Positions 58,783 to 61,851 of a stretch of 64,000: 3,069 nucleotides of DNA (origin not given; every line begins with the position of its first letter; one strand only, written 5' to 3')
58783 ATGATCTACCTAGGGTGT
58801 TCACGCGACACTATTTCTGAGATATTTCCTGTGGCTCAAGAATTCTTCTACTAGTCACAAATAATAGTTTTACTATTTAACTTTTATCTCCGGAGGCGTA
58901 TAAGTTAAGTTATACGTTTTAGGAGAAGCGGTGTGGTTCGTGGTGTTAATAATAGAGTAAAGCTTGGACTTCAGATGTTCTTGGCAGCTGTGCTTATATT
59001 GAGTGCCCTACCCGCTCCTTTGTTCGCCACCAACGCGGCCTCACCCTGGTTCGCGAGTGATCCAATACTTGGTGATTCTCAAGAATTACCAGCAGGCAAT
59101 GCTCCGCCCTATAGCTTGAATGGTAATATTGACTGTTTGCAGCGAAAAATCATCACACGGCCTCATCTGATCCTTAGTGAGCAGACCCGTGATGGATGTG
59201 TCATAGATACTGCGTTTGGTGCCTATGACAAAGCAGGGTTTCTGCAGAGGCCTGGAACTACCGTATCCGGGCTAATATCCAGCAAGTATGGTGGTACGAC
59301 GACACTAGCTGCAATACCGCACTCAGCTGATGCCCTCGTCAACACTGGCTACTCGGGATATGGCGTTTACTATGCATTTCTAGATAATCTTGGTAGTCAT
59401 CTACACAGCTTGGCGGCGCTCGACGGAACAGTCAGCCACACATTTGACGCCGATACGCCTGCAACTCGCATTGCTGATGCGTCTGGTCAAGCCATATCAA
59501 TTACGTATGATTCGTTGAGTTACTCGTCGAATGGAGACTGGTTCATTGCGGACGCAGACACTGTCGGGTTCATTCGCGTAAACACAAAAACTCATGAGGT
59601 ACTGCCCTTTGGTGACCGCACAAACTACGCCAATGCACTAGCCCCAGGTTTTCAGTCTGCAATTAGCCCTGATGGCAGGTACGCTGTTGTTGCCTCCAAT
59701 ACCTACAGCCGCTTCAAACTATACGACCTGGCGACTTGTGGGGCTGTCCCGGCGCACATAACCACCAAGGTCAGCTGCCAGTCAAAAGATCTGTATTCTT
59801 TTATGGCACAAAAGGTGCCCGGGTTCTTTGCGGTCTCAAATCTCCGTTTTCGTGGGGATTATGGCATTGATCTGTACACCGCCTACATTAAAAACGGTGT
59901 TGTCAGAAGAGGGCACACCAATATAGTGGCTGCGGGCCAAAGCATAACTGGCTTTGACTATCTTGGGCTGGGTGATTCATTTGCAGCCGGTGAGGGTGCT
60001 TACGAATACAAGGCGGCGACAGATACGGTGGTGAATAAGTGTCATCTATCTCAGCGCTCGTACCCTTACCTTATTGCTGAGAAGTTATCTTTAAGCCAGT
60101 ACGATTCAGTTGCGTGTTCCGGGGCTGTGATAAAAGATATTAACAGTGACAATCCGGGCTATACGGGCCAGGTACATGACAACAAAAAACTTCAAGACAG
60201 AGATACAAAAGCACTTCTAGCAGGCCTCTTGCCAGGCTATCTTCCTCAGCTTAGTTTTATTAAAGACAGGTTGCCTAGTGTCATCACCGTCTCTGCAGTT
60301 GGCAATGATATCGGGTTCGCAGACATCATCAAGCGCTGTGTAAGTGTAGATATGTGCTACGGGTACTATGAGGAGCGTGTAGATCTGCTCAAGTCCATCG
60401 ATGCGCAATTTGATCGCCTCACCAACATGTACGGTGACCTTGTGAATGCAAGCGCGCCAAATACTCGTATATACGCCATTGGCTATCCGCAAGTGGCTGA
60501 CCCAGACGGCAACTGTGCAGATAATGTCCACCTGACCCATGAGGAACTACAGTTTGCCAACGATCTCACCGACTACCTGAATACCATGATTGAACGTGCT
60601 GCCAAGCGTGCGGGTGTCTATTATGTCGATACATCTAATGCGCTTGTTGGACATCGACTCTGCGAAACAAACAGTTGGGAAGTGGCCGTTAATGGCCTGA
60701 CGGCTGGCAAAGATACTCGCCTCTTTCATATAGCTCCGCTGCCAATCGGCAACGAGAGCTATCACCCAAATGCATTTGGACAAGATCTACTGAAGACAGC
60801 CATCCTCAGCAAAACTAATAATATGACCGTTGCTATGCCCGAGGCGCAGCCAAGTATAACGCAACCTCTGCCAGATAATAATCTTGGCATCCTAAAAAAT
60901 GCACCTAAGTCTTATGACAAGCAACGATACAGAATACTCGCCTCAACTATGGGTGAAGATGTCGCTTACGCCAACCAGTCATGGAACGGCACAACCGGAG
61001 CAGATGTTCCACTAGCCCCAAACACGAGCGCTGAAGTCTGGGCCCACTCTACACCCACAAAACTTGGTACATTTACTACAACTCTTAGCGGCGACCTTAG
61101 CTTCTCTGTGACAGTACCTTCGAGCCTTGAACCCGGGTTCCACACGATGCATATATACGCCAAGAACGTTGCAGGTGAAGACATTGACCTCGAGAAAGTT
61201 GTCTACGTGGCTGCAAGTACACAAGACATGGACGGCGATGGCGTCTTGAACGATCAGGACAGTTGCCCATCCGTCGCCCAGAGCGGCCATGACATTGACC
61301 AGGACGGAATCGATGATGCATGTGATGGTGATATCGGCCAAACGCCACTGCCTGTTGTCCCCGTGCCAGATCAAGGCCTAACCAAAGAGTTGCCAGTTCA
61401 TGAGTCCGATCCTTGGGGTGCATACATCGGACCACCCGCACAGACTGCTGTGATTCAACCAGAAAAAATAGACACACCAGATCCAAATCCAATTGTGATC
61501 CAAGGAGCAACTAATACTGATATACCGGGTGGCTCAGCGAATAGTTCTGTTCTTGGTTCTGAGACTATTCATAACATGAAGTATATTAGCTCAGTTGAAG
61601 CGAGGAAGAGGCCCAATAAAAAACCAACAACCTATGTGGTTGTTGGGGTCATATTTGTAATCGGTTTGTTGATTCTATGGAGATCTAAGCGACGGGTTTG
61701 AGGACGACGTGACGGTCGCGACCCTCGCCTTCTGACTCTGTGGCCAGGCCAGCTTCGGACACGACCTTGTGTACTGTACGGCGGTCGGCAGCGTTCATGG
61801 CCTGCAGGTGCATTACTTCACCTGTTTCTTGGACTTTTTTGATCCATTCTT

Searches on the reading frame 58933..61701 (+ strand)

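Call 46: search_protein_families(library=pfam, proteins=[window:58933-61701:+], max_evalue=0.0001)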
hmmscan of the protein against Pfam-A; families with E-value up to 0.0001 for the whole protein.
window:58933-61701:+ (922 aa): 1 family
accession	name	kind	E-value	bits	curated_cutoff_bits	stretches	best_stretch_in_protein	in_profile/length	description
PF13472.12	Lipase_GDSL_2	-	1.7e-12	48.6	32.9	1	346-617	2-176/178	GDSL-like Lipase/Acylhydrolase family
